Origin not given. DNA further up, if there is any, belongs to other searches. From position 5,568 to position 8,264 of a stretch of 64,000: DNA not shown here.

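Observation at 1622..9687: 4-hydroxybenzoyl-CoA-reductase-like Mo enzyme and CoA ligase linked to yqeB-yqeC, the markers of selenium-dependent Mo hydroxylases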

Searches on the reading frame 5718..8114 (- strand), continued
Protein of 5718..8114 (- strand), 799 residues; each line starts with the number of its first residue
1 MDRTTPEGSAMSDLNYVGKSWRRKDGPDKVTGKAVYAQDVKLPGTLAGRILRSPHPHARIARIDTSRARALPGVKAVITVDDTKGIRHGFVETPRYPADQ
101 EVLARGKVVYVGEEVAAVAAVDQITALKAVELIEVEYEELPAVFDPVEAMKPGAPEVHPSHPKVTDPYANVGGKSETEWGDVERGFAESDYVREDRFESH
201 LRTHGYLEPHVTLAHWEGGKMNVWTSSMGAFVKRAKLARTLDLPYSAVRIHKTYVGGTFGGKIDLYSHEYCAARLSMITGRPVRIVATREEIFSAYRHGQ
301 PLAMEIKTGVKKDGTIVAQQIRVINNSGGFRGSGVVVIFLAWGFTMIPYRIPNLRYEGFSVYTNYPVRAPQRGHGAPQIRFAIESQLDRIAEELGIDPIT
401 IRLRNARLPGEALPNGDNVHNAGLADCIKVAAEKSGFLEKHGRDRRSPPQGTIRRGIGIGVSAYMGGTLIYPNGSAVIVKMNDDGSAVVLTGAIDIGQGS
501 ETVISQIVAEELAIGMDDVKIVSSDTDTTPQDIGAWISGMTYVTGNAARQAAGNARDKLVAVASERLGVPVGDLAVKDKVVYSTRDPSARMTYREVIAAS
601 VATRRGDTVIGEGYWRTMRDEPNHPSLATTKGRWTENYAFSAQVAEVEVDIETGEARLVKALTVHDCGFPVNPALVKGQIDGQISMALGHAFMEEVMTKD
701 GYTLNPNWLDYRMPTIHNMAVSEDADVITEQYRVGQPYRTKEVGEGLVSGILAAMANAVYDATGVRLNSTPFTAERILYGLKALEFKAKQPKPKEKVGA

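Call 22: search_protein_families(library=ncbifam, proteins=[L002:226-1269:+], max_evalue=1e-10)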
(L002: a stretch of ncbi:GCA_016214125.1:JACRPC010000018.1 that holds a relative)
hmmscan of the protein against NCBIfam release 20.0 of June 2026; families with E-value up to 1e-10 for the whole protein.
L002:226-1269:+ (348 aa): 10 families
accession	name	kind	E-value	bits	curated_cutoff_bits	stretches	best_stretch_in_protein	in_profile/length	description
NF002098.0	PRK00943.1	equivalog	1.3e-156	520.9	299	1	2-339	2-335/347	selenide, water dikinase SelD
TIGR00476.1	selD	equivalog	2.1e-130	434.5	125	1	7-316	1-310/311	selenide, water dikinase SelD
NF010705.0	PRK14105.1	equivalog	5.1e-43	147.3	291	1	3-267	3-283/345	selenide, water dikinase SelD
TIGR04369.1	fusion_not_SelD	hypoth_equivalog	9.6e-39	133.1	700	1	15-321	356-690/701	oxidoreductase/SelD-related fusion protein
TIGR01379.1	thiL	equivalog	5.4e-26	91.3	184.15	1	46-266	21-247/320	thiamine-phosphate kinase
NF004351.0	PRK05731.1-4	equivalog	9.4e-23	80.8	324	1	43-279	34-268/321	thiamine-phosphate kinase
TIGR04049.1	AIR_rel_sll0787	hypoth_equivalog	1.2e-15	57.3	321.3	1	47-257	41-243/318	sll0787 family AIR synthase-like protein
NF004353.0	PRK05731.2-2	equivalog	3.3e-13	49.4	301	1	46-262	16-232/311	thiamine-phosphate kinase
TIGR02124.1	hypE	equivalog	2.3e-12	46.6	251.6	1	11-265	4-253/332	hydrogenase expression/formation protein HypE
TIGR03267.1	methan_mark_2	hypoth_equivalog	2.4e-11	43.3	365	1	47-256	42-247/323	methanogenesis marker 2 protein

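Call 25: find_related_loci(query=A1, collection=genome_contigs, flank=10000)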
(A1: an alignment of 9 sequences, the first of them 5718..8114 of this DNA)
Query A1 (799 aa) in genome_contigs; peptide patterns used: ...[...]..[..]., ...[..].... (x = any residue, [..] = any of these).
153 stretches matched a pattern; 101 encode a relative of the query (tblastn E <= 1e-3); the best 80 are kept; 80 distinct loci.
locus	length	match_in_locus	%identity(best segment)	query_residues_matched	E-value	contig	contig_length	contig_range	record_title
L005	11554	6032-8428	94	1-799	0e+0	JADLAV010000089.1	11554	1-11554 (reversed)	MAG: Burkholderiales bacterium isolate SJ14 c_000001947621, whole genome shotgun sequence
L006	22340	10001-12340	85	10-789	0e+0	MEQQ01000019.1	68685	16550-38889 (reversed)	MAG: Betaproteobacteria bacterium RBG_16_66_20 RBG_16_scaffold_1416, whole genome shotgun sequence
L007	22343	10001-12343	83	9-789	0e+0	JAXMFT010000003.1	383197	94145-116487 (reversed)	MAG: Burkholderiales bacterium isolate STL-PRO94 C3.35.fa-3, whole genome shotgun sequence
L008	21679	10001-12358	83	11-796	0e+0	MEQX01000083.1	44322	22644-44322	MAG: Betaproteobacteria bacterium RIFCSPLOWO2_02_FULL_63_19 rifcsplowo2_02_scaffold_563, whole genome shotgun sequence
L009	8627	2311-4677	82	11-799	0e+0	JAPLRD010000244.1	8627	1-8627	MAG: Proteobacteria bacterium isolate LacPavin_0818_WC45_MAG_62_8 LacPavin_0818_WC45_scaffold_608982, whole genome shotg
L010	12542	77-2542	79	11-799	0e+0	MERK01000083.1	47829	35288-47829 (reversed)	MAG: Betaproteobacteria bacterium RIFCSPLOWO2_12_FULL_64_23 rifcsplowo2_12_scaffold_2202, whole genome shotgun sequence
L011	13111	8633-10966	81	10-785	0e+0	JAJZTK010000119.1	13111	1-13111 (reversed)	MAG: Deltaproteobacteria bacterium isolate SKS3.bin71 NODE_7707_length_13111_cov_2.005391, whole genome shotgun sequence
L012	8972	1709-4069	80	1-789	0e+0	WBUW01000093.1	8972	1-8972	MAG: Pseudorhodoplanes sp. isolate SB26 contig_2903, whole genome shotgun sequence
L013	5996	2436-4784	82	12-795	0e+0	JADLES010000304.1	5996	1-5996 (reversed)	MAG: Burkholderiales bacterium isolate SJ335 c_000001726844, whole genome shotgun sequence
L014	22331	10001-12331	80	9-785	0e+0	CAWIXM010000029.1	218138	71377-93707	MAG: uncultured Alphaproteobacteria bacterium isolate MFD05684.bin.2.286 genome assembly, contig: contig_16298, whole ge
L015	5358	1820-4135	81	11-784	0e+0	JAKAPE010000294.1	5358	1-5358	MAG: Proteobacteria bacterium isolate YF1.bin4 NODE_21633_length_5358_cov_1.947811, whole genome shotgun sequence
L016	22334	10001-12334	79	11-785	0e+0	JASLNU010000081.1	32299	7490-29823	MAG: Rhodospirillales bacterium isolate Arabian11_MAG_19 c_000000983122, whole genome shotgun sequence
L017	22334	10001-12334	81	7-784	0e+0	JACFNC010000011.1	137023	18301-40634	MAG: Rhodospirillales bacterium isolate BROCD014 NODE_143_length_137023_cov_27.709706, whole genome shotgun sequence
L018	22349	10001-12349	78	3-785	0e+0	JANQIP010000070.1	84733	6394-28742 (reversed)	MAG: Xanthobacteraceae bacterium isolate PL24a_bin.59 k99_7375929, whole genome shotgun sequence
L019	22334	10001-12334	79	8-785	0e+0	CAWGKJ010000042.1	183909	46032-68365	MAG: uncultured Alphaproteobacteria bacterium isolate MFD05705.bin.2.113 genome assembly, contig: contig_65814, whole ge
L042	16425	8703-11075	66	2-791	0e+0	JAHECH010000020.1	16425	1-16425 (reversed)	MAG: Deltaproteobacteria bacterium isolate Ww165 NODE_6935_length_16425_cov_2.781526, whole genome shotgun sequence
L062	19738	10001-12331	68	9-785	0e+0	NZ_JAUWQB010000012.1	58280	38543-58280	MAG: Desulfobacula sp. isolate CSMAG_2491 CSMAG_2491_k141_971027_length_58280_cov_18.0000, whole genome shotgun sequence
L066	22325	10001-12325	67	11-784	0e+0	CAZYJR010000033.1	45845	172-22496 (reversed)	MAG TPA_asm: uncultured Desulfobacterales bacterium isolate SRP141376_co2_358 genome assembly, contig: NODE_1873_length_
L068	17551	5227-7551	67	11-784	0e+0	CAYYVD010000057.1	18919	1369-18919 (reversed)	MAG TPA_asm: uncultured Desulfobacterales bacterium isolate SRP141376_co2_252 genome assembly, contig: NODE_6002_length_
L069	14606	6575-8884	69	11-781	0e+0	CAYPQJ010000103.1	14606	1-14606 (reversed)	MAG TPA_asm: uncultured Desulfobacteraceae bacterium isolate binchicken_co51_216 genome assembly, contig: NODE_1299_leng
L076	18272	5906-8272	67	11-797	0e+0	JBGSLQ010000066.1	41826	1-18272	MAG: Desulfomonilaceae bacterium isolate JTS-AC162 k141_470832, whole genome shotgun sequence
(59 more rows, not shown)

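Call 41: search_protein_families(library=ncbifam, proteins=[L003:14030-15619:+, L003:21083-22258:+, L002:12364-12954:+], max_evalue=1e-10)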
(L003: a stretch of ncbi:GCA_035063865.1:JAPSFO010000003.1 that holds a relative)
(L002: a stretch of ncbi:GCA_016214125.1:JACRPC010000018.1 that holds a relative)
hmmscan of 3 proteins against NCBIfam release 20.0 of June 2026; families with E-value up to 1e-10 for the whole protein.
L003:14030-15619:+ (530 aa): 98 families (the best 25 are shown)
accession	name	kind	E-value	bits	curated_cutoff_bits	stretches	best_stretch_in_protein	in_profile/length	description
NF053567.1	HBDA_AROS1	equivalog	1e-192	641.2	1000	1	10-520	10-518/523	3-hydroxybenzoate--CoA ligase HbdA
TIGR02262.1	benz_CoA_lig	subfamily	2.1e-118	396.2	375.25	1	11-519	2-507/508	benzoate-CoA ligase family protein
NF004837.0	PRK06187.1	subfamily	3.3e-91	306.1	476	1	26-525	20-526/531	long-chain-fatty-acid--CoA ligase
NF005702.0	PRK07514.1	subfamily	2.4e-67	227.4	558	1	36-519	26-498/506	malonyl-CoA synthase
NF006182.0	PRK08316.1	subfamily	1e-66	225.5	663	1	29-519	26-515/523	fatty acyl-CoA synthetase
NF005858.0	PRK07787.1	subfamily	7.7e-63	212.5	575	1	23-515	10-466/471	acyl-CoA synthetase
NF004716.0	PRK06060.1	equivalog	2.9e-62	210.8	1228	1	37-519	28-488/705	p-hydroxybenzoic acid--AMP ligase FadD22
NF006181.0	PRK08314.1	subfamily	1.1e-61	208.7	705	2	147-516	182-549/563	long-chain-fatty-acid--CoA ligase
NF004114.0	PRK05605.1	equivalog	4.4e-61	206.9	766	1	158-519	209-567/575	long-chain-fatty-acid--CoA ligase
NF047394.1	AcylCoAsynMbcS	equivalog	1.3e-59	202.2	850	1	38-523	40-522/525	acyl-CoA synthetase MbcS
NF005307.0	PRK06839.1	equivalog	4.5e-58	197.1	748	1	31-518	19-490/496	o-succinylbenzoate--CoA ligase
NF004808.0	PRK06155.1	equivalog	2.3e-56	191.2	722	1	30-523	37-524/542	ATP-dependent acyl-CoA ligase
TIGR01733.1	AA-adenyl-dom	subfamily_domain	1.9e-55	188.4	317.4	1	42-445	2-409/409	amino acid adenylation domain-containing protein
NF003313.0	PRK04319.1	equivalog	1.5e-54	185.2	729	1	37-522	72-562/574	acetate--CoA ligase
NF006572.0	PRK09088.1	equivalog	4e-54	184.1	696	1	39-523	28-489/491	acyl-CoA synthetase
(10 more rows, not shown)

L003:21083-22258:+ (392 aa): 4 families
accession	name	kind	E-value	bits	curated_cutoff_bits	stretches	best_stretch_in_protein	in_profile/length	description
TIGR02263.1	benz_CoA_red_C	equivalog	1.2e-85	287.8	421.15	1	39-386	30-379/380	benzoyl-CoA reductase subunit C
NF052456.1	HyiscapDhHadC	equivalog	1.4e-53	182.1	700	1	41-386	30-371/372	(R)-2-hydroxyisocaproyl-CoA dehydratase subunit beta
NF040772.1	double_cubane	equivalog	1.1e-32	113.6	350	1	42-387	23-372/372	double-cubane-cluster-containing anaerobic reductase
TIGR03190.1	benz_CoA_bzdN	equivalog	4.9e-31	107.9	453.8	1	47-386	35-370/377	benzoyl-CoA reductase, bzd-type, subunit N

L002:12364-12954:+ (197 aa): 11 families
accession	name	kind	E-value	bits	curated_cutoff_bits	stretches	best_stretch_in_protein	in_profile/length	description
TIGR03310.1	matur_MocA_YgfJ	equivalog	9.7e-46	156.1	186.45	1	4-190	2-186/188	molybdenum cofactor cytidylyltransferase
TIGR03202.1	pucB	equivalog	6.5e-31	107.5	235.05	1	2-188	1-191/192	xanthine dehydrogenase accessory protein PucB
NF045665.1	NTPtran_DVU1551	equivalog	1.4e-26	93.4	315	1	2-194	1-191/359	DVU_1551 family NTP transferase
NF045782.1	NicBOxredNboR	equivalog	2.2e-20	73.2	260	1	3-192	10-205/206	nicotine blue oxidoreductase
NF010935.0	PRK14355.1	equivalog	9.2e-14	50.9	718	1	2-124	4-123/459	bifunctional UDP-N-acetylglucosamine diphosphorylase/glucosamine-1-phosphate N-acetyltransferase GlmU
NF053639.1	Mfer334_fam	equivalog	1.6e-12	47.8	260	1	18-121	25-125/209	pseudomurein biosynthesis protein PmurB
TIGR01173.1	glmU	equivalog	2.1e-12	46.7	366.85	1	5-128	4-124/452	bifunctional UDP-N-acetylglucosamine diphosphorylase/glucosamine-1-phosphate N-acetyltransferase GlmU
TIGR02665.1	molyb_mobA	equivalog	4.5e-12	46.4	151.85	1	2-189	1-185/186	molybdenum cofactor guanylyltransferase MobA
NF010933.0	PRK14353.1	equivalog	9.9e-12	44.2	505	1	3-143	7-145/453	bifunctional UDP-N-acetylglucosamine diphosphorylase/glucosamine-1-phosphate N-acetyltransferase GlmU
NF010932.0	PRK14352.1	equivalog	1.5e-11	43.7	611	1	3-123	8-127/488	bifunctional UDP-N-acetylglucosamine diphosphorylase/glucosamine-1-phosphate N-acetyltransferase GlmU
NF001457.0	PRK00317.1-3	equivalog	2.2e-11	43.7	164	1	2-193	2-194/200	molybdenum cofactor guanylyltransferase MobA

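Call 67: search_protein_representatives(protein=window:5718-8114:-)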
Query: 799 residues. Proteins with E-value up to 0.001 (for the whole library): 53424; up to 1e-10: 23125; up to 1e-30: 5475. The best 150 are listed.
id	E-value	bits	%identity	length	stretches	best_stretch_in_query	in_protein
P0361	0.0e+00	1166.1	65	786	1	12-785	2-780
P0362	5.4e-236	801.9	52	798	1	13-781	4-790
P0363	1.9e-191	654.6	45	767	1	13-785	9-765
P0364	6.3e-190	649.6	44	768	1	15-784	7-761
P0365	1.8e-174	598.4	43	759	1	13-783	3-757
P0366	7.0e-173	593.2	43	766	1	11-786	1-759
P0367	8.2e-172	589.6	44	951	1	12-787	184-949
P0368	4.8e-169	580.5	41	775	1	12-785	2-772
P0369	5.4e-168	577.0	42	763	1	11-782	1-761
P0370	1.0e-161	556.3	40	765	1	12-781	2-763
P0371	1.4e-161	555.9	42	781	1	13-782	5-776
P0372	5.4e-161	553.9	43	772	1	15-782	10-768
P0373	2.0e-159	548.7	42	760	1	11-782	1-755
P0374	8.5e-158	543.3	41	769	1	13-786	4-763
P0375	1.1e-156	539.6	41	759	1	13-782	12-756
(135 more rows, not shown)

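Call 70: list_cluster_members(proteins=[P0361, P0362, P0363, P0364, P0365, P0366, P0367, P0368, P0369, P0370])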
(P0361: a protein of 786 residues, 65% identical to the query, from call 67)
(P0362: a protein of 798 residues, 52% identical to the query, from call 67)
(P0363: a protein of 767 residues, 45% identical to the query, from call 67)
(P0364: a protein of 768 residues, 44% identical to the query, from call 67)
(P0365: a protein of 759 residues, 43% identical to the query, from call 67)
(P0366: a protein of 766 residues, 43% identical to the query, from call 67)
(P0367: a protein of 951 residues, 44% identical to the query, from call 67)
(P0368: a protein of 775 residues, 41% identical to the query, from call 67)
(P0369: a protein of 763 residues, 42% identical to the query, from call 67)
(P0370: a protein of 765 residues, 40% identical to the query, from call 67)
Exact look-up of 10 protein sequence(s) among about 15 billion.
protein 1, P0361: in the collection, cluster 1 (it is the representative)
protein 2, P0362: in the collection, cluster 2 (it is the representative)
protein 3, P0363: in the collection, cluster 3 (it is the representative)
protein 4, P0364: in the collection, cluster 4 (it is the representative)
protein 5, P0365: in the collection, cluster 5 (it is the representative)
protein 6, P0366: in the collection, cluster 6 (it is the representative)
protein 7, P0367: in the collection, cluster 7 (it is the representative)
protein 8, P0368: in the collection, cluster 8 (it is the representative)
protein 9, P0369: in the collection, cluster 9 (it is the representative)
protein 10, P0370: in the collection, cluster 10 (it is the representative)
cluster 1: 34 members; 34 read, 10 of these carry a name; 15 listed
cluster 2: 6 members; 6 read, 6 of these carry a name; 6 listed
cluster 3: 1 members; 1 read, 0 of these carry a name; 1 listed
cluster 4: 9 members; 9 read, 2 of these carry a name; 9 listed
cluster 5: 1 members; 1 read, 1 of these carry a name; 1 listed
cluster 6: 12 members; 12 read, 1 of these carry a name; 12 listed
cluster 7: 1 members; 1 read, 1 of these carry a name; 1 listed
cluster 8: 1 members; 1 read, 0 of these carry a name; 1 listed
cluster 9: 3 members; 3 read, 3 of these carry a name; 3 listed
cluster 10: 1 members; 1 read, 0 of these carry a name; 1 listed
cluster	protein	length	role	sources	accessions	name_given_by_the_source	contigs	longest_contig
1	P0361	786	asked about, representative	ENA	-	-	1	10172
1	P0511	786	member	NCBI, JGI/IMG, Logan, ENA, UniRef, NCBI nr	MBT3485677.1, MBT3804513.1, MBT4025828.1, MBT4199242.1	MAG: molybdopterin-dependent oxidoreductase [Desulfobacula sp.] | CO/xanthine dehydrogenase Mo-binding subunit | xanthine dehydrogenase family protein molybdopterin-binding subunit n=1 Tax=Desulfobacula ...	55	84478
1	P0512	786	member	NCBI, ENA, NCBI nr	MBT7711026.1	MAG: molybdopterin-dependent oxidoreductase [Deltaproteobacteria bacterium] | molybdopterin-dependent oxidoreductase [Deltaproteobacteria bacterium]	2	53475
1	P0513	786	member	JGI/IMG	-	CO/xanthine dehydrogenase Mo-binding subunit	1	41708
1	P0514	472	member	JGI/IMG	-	CO/xanthine dehydrogenase Mo-binding subunit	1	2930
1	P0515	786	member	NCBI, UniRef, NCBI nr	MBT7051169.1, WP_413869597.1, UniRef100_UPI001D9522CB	MAG: molybdopterin-dependent oxidoreductase [Desulfobacula sp.] | xanthine dehydrogenase family protein molybdopterin-binding subunit n=1 Tax=Desulfobacula ... | molybdopterin-dependent oxidoreductase [Desulfobacula sp.]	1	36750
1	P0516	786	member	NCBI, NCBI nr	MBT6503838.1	MAG: molybdopterin-dependent oxidoreductase [Deltaproteobacteria bacterium] | molybdopterin-dependent oxidoreductase [Deltaproteobacteria bacterium]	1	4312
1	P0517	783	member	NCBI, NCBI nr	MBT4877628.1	MAG: molybdopterin-dependent oxidoreductase, partial [Desulfobacula sp.] | molybdopterin-dependent oxidoreductase [Desulfobacula sp.]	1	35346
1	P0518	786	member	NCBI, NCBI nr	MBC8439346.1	MAG: molybdopterin-dependent oxidoreductase [Deltaproteobacteria bacterium] | molybdopterin-dependent oxidoreductase [Candidatus Desulfobacula maris]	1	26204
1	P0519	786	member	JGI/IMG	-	CO/xanthine dehydrogenase Mo-binding subunit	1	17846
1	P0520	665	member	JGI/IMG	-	CO/xanthine dehydrogenase Mo-binding subunit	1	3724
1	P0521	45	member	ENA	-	-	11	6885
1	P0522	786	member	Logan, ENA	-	-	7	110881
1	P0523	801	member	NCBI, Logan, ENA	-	-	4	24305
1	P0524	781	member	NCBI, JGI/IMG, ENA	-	-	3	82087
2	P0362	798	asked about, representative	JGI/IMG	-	4-hydroxybenzoyl-CoA reductase subunit alpha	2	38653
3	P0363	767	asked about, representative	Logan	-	-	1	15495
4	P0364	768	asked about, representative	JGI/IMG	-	-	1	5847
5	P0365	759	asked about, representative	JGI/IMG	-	4-hydroxybenzoyl-CoA reductase subunit alpha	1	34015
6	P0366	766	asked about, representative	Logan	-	-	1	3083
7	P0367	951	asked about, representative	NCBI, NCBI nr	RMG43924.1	MAG: 4-hydroxybenzoyl-CoA reductase subunit alpha [Acidobacteria bacterium] | MAG: 4-hydroxybenzoyl-CoA reductase subunit alpha [Acidobacteriota bacterium]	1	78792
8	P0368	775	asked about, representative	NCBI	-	-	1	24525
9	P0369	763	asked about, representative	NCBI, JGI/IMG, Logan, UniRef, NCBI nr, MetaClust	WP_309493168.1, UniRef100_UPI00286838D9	xanthine dehydrogenase family protein molybdopterin-binding subunit [Candidatus Hecatella ... | xanthine dehydrogenase molybdenum-binding subunit | xanthine dehydrogenase family protein molybdopterin-binding subunit n=1 Tax=Candidatus ...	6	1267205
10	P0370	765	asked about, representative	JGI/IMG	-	-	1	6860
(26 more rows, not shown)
